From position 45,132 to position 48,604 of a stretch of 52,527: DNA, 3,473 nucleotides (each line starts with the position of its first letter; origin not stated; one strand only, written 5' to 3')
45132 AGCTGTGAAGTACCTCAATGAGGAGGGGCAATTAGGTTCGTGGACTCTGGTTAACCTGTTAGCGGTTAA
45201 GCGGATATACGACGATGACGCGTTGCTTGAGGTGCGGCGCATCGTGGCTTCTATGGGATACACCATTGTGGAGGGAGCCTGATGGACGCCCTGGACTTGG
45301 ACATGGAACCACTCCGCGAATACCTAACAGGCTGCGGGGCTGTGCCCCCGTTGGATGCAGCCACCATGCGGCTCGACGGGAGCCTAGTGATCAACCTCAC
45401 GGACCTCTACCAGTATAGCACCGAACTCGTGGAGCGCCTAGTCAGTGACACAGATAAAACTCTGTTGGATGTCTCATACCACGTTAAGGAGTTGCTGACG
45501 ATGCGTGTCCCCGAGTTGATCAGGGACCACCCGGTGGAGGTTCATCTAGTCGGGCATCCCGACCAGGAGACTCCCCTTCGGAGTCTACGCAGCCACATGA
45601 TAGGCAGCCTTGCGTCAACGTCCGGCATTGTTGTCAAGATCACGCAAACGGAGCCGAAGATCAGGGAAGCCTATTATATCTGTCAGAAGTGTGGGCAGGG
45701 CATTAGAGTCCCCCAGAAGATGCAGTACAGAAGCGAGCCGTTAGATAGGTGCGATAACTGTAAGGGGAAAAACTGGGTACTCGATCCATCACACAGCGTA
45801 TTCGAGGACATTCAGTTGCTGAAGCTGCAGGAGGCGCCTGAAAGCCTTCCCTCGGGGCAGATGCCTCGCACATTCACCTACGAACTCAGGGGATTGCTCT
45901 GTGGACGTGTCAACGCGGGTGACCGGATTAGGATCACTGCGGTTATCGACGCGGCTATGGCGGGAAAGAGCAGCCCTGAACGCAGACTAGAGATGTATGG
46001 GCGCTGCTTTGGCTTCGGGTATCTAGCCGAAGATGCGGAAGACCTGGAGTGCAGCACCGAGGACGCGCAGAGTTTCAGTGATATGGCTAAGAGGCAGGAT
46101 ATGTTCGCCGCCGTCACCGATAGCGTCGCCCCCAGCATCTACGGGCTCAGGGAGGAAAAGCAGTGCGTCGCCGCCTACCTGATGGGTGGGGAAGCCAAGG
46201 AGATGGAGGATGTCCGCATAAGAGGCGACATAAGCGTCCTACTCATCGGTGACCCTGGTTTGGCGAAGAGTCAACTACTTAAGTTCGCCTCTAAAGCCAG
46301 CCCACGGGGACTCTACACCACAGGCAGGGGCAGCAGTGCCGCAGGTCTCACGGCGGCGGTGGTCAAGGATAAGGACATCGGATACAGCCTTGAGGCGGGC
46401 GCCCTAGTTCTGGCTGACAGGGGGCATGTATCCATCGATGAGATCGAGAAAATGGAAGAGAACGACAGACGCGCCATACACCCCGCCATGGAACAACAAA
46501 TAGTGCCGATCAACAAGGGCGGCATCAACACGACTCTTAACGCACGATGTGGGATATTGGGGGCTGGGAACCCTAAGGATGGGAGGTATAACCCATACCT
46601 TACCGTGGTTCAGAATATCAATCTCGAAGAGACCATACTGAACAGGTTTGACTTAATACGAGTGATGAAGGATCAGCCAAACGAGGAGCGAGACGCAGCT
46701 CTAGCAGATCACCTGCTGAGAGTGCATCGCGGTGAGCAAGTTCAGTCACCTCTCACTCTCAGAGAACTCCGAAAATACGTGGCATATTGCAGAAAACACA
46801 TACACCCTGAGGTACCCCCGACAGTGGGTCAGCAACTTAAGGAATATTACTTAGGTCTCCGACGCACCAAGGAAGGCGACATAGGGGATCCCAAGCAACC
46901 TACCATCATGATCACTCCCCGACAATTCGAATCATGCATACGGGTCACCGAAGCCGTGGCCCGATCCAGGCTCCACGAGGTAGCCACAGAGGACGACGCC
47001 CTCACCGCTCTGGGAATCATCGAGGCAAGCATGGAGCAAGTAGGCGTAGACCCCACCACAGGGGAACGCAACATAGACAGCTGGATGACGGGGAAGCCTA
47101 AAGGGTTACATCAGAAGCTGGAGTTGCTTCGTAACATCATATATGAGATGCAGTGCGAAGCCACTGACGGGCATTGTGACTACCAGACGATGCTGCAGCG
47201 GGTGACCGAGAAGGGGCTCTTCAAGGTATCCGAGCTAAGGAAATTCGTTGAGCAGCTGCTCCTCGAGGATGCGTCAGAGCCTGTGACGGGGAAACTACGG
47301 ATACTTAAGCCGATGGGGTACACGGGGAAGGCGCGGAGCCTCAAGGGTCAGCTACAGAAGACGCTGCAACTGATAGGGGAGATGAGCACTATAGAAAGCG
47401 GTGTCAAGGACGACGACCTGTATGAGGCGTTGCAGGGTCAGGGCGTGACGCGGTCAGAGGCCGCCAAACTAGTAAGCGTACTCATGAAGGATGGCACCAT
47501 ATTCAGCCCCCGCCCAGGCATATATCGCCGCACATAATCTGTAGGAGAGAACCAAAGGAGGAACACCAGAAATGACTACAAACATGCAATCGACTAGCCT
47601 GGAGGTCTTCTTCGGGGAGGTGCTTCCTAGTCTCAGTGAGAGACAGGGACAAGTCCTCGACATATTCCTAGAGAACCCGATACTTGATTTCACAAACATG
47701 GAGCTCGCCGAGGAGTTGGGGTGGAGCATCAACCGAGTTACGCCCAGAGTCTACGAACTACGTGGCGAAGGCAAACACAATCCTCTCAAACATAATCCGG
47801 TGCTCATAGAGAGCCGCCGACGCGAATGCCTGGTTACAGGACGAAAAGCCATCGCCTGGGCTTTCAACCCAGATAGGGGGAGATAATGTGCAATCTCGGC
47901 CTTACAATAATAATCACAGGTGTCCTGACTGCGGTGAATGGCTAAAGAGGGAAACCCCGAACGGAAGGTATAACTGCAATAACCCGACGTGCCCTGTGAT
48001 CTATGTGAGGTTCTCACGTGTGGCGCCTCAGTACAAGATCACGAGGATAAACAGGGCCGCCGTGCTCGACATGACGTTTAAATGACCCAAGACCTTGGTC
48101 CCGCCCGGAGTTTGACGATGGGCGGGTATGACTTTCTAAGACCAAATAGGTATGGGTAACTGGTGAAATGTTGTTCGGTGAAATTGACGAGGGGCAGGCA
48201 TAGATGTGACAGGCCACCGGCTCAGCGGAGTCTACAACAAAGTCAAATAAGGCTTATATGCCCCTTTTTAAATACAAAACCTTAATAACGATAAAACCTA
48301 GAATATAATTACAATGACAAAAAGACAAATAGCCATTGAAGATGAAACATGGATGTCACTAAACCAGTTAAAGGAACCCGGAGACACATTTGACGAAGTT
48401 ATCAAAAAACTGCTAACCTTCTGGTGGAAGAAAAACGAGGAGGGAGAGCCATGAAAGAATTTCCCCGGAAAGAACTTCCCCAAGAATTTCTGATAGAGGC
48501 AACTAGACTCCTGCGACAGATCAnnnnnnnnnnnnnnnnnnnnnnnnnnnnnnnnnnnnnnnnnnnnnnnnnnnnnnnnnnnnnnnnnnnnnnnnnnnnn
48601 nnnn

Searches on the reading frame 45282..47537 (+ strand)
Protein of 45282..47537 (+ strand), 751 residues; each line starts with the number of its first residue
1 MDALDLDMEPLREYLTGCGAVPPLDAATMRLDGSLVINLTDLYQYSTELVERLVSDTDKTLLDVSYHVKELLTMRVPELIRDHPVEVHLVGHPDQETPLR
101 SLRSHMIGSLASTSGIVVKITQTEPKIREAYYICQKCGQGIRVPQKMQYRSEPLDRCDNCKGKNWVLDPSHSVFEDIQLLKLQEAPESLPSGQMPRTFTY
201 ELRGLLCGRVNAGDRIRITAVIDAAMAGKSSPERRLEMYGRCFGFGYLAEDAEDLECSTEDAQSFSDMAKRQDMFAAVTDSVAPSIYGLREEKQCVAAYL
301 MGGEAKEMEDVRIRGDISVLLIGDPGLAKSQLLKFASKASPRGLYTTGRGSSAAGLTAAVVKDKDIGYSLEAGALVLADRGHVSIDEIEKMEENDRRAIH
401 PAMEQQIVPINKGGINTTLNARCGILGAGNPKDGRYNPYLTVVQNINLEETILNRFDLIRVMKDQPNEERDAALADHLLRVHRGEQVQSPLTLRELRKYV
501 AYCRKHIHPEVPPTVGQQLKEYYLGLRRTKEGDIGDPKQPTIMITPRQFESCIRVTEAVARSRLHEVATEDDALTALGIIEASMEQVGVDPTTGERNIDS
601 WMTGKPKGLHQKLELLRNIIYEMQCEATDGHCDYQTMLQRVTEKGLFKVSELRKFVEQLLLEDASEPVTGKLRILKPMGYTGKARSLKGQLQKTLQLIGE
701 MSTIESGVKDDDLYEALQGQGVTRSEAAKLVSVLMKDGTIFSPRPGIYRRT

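Call 12: search_protein_families(library=pfam, proteins=[window:45282-47537:+], max_evalue=0.01)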
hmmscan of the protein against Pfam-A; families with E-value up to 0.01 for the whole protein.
window:45282-47537:+ (751 aa): 6 families
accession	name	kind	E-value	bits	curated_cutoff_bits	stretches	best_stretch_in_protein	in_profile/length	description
PF00493.29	MCM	-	3.8e-83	278.5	23.3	1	262-482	2-224/224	MCM P-loop domain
PF17207.9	MCM_OB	-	1.5e-28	99.5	24.8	1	99-223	2-123/126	MCM OB domain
PF17855.7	MCM_lid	-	2.6e-21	76.3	27.4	1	495-584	2-87/87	MCM AAA-lid domain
PF07728.20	AAA_5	-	0.00022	21.7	22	1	319-435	2-127/139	AAA domain (dynein-related subfamily)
PF01078.27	Mg_chelatase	-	0.0012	18.7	20.3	0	369-432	96-159/207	Magnesium chelatase, subunit ChlI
PF23855.1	DUF7218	-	0.0015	19.1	27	1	706-729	4-27/47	Family of unknown function (DUF7218)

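Call 14: find_related_loci(query=window:45282-47537:+, collection=viral_contigs, flank=10000)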
Query window:45282-47537:+ (751 aa) in viral_contigs; peptide patterns used: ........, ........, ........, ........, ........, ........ (x = any residue, [..] = any of these).
4 stretches matched a pattern, but none encodes a relative of the query by tblastn (E <= 1e-3).

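Call 34: search_dna_similar(query=window:45282-47537:+, collection=phages, mode=protein, max_rows=15)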
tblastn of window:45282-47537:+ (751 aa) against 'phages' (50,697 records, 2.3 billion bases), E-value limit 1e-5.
Records with a match: 19; places in all: 19; records where one place covers at least 80% of the query: 9.
Best place of each record, by identity: <60% 19.
By first word of the organism name: Halorubrum 6; Haloarcula 4; Thermococcus 3; Methanocaldococcus 2; Haloferax 2; Haloarchaeal 1; Altiarchaeum 1.
By host as written in the record: Halorubrum sp. 4; - 3; Haloarcula sinaiiensis 2; Methanocaldococcus fervens 2; Haloferax sp. LR2-5 2; Thermococcus sp. 'Bio pl 0405IT2' 2; Halorubrum sp. BL36 1; Natrinema thermotolerans A29 1; and 2 more.
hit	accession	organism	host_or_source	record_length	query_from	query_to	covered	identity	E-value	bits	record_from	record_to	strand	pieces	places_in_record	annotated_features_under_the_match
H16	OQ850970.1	Halorubrum tailed virus BLv36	Halorubrum sp. BL36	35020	34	671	85%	29.6%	2e-55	213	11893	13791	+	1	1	hypothetical protein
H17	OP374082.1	Haloarchaeal virus HJTV-4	Natrinema thermotolerans A29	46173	34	671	85%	29.5%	1e-67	249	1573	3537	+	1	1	AAA family ATPase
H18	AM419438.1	Halorubrum virus BJ1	hypersaline lake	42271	34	684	87%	28.1%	3e-56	215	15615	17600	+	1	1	hypothetical protein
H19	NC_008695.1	Halorubrum virus BJ1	hypersaline lake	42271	34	684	87%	28.1%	3e-56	215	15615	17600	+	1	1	DNA helicase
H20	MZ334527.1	Haloarcula tailed virus 3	Halorubrum sp.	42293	34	674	85%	26.6%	3e-55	212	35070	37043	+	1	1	MCM helicase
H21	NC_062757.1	Haloarcula tailed virus 3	Halorubrum sp.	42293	34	674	85%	26.6%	3e-55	212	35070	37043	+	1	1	DNA helicase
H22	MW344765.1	Halorubrum virus Humcor1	Halorubrum coriense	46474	34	675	85%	26.3%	2e-49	194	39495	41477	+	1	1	mcm: minichromosome maintenance protein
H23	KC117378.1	Haloarcula sinaiiensis tailed virus 1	Haloarcula sinaiiensis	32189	9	599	79%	28.0%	4e-46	184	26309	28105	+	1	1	45: MCM DNA helicase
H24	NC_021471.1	Haloarcula sinaiiensis tailed virus 1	Haloarcula sinaiiensis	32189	9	599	79%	28.0%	4e-46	184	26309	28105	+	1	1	45: DNA helicase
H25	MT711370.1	Methanocaldococcus fervens tailed virus 1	Methanocaldococcus fervens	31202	38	646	81%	27.1%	2e-51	200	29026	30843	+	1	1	hypothetical protein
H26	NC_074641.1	Methanocaldococcus fervens tailed virus 1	Methanocaldococcus fervens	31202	38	646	81%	27.1%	2e-51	200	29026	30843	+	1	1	hypothetical protein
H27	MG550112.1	Haloferax tailed virus 1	Haloferax sp. LR2-5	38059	107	673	75%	28.2%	2e-41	169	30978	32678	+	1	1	MCM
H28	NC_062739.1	Haloferax tailed virus 1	Haloferax sp. LR2-5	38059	107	673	75%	28.2%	2e-41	169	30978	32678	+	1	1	DNA helicase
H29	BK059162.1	Altiarchaeum virus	groundwater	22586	34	604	76%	27.0%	1e-52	204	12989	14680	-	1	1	mini-chromosome maintainance protein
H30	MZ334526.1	Halorubrum tailed virus 29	Halorubrum sp.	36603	35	630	79%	25.5%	4e-44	178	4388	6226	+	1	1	MCM helicase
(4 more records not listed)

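Call 52: find_homologous_proteins(query=window:45282-47537:+, max_evalue=1e-50)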
Query window:45282-47537:+ (751 aa): 5536 proteins with E <= 1e-50 among 8000 candidates; the best 120 are listed.
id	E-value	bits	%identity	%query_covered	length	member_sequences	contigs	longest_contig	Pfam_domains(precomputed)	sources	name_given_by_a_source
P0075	0.0e+0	1695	100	100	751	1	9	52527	PF17855.8,PF00493.30,PF17207.10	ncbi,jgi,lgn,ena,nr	ncbi:MAG TPA: minichromosome maintenance protein MCM [Dehalococcoidia bacterium]|nr:minichromosome m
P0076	0.0e+0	1275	73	100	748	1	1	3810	PF17855.8,PF00493.30,PF17207.10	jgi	-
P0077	0.0e+0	1232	71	100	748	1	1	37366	PF17855.8,PF00493.30,PF01078.28,PF17207.10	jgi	-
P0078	0.0e+0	1184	68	99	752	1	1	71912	PF17855.8,PF00493.30,PF07728.21,PF01078.28,PF17207.10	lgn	-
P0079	0.0e+0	1182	70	100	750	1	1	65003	PF17855.8,PF00493.30,PF17207.10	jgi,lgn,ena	-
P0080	0.0e+0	1174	68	100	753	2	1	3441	PF17855.8,PF00493.30,PF01078.28,PF17207.10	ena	-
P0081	1.9e-165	570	43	83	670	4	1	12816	PF14551.12,PF17855.8,PF00493.30,PF07728.21,PF01078.28,PF17207.10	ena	-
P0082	5.8e-160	552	44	82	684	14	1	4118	PF14551.12,PF17855.8,PF00493.30,PF21100.5,PF07728.21,PF01078.28,PF17207.10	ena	-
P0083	1.9e-155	537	44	79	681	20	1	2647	PF14551.12,PF17855.8,PF00493.30,PF07728.21,PF17207.10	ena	-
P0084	2.0e-155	537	44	79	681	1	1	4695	PF14551.12,PF17855.8,PF00493.30,PF07728.21,PF01078.28,PF17207.10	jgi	jgi:replicative DNA helicase Mcm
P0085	2.4e-155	537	43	82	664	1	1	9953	PF14551.12,PF17855.8,PF00493.30,PF01078.28,PF17207.10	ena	-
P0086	2.6e-155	537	44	79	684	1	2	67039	PF14551.12,PF23458.3,PF17855.8,PF00493.30,PF07728.21,PF01078.28,PF17207.10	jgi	-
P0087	7.0e-154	532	43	79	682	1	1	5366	PF14551.12,PF17855.8,PF00493.30,PF07728.21,PF01078.28,PF17207.10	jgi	-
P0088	8.9e-154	532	44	79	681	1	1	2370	PF14551.12,PF17855.8,PF00493.30,PF07728.21,PF17207.10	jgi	jgi:replicative DNA helicase Mcm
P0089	1.6e-153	531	44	79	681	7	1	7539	PF14551.12,PF17855.8,PF00493.30,PF07728.21,PF17207.10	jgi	jgi:replicative DNA helicase Mcm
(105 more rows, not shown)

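Call 54: find_encoding_contigs(protein=P0077, flank=10000, max_places=1)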
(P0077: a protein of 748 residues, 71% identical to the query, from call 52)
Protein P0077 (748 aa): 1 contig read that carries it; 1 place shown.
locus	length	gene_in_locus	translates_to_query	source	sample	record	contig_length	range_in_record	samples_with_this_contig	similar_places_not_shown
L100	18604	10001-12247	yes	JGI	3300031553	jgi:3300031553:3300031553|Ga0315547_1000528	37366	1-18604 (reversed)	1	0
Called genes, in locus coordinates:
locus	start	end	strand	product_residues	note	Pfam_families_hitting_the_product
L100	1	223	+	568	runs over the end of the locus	PF13620:CarboxypepD_reg (weak)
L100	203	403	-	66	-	-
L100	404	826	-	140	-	-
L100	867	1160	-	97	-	-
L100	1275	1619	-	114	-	-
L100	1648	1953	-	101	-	-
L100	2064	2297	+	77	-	-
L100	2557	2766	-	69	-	-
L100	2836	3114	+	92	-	-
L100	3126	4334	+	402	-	-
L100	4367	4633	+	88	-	-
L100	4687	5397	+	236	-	-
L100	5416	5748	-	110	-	-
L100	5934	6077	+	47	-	-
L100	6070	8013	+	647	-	-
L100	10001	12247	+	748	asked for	PF17207:MCM_OB, PF00493:MCM, PF01078:Mg_chelatase (faint), PF17855:MCM_lid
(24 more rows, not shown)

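Call 55: find_encoding_contigs(protein=P0078, flank=10000, max_places=1)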
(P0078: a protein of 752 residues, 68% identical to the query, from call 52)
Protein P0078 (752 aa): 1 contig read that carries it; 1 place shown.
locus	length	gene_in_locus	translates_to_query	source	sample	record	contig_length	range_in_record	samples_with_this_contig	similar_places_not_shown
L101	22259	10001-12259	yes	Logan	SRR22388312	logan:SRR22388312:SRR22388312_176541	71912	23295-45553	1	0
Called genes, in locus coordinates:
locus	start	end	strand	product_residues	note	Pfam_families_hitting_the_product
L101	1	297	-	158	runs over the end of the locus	PF08241:Methyltransf_11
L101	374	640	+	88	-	-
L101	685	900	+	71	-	PF08281:Sigma70_r4_2 (weak)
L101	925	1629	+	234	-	-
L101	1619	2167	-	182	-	PF05869:Dam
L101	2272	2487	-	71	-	-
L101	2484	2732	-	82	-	-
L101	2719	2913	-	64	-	-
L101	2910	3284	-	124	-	-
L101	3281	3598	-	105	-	-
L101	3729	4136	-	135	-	-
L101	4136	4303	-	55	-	-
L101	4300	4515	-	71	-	-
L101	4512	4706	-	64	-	-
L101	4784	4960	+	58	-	-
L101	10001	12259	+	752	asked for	PF17207:MCM_OB, PF00493:MCM, PF01078:Mg_chelatase (faint), PF07728:AAA_5 (faint), PF17855:MCM_lid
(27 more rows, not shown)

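Call 56: find_encoding_contigs(protein=P0079, flank=10000, max_places=1)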
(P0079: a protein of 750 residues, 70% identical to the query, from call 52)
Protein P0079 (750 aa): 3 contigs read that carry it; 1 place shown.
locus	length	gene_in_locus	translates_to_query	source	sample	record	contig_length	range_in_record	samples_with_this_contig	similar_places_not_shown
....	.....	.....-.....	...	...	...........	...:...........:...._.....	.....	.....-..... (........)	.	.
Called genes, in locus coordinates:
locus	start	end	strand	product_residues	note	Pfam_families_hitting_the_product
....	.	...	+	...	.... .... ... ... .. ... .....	-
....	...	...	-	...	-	-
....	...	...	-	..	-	-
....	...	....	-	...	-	-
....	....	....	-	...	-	-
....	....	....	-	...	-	-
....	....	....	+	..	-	-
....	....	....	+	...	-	-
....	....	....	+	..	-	-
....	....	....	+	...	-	-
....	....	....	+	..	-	-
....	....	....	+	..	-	-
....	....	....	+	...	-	-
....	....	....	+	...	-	-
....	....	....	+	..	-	-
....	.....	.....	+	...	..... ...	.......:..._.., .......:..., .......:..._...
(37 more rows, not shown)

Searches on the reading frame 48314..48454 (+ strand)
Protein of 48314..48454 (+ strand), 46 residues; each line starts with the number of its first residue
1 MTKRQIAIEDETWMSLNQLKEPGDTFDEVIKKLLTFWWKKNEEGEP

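Call 68: search_protein_families(library=pfam, proteins=[window:48314-48454:+], max_evalue=0.01)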
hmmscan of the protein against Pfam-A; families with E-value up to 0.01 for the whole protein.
window:48314-48454:+ (46 aa): 2 families
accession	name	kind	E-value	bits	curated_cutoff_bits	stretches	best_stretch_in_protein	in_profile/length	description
PF24434.1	DUF7557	-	2.8e-05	23.9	25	1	5-35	3-33/45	Family of unknown function (DUF7557)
PF02697.20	VAPB_antitox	-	4.5e-05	24.6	27.9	1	4-35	1-32/69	Putative antitoxin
